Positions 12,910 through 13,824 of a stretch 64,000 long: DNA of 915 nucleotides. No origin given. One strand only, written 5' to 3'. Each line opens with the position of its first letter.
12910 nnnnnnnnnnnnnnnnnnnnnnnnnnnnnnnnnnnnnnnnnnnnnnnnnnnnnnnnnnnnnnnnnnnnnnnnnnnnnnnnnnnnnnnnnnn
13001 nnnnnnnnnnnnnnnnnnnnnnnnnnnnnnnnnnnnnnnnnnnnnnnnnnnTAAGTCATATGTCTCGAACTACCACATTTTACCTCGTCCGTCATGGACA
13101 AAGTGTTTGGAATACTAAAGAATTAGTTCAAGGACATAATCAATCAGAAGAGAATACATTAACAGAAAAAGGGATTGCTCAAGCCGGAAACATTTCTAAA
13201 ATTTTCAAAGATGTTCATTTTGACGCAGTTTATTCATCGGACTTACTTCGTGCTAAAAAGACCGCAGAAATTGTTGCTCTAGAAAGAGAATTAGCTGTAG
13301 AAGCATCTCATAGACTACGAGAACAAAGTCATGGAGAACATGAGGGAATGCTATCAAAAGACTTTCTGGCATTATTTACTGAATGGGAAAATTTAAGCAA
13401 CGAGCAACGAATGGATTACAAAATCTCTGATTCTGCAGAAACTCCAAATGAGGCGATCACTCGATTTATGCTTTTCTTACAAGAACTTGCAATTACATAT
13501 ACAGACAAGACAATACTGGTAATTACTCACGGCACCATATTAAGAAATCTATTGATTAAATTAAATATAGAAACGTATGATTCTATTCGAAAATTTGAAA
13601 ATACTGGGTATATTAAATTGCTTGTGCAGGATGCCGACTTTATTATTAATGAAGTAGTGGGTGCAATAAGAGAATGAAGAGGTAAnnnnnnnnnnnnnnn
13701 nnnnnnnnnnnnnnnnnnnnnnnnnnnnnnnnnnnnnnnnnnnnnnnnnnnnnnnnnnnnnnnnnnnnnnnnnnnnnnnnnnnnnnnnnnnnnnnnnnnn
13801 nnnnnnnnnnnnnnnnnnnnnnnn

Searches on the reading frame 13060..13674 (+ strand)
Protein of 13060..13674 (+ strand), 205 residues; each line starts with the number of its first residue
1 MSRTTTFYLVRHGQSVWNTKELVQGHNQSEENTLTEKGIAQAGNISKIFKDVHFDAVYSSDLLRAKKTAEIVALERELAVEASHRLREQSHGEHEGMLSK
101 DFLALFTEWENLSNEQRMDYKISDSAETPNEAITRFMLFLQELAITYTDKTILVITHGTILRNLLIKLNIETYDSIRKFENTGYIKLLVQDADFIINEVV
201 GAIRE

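Call 87: search_protein_families(library=pfam, proteins=[window:13060-13674:+], max_evalue=0.01)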
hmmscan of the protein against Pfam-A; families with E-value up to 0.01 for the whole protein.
window:13060-13674:+ (205 aa): 1 family
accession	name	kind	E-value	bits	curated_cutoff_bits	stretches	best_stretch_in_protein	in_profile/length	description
PF00300.27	His_Phos_1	-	8.3e-40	137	21.7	1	7-195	1-187/194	Histidine phosphatase superfamily (branch 1)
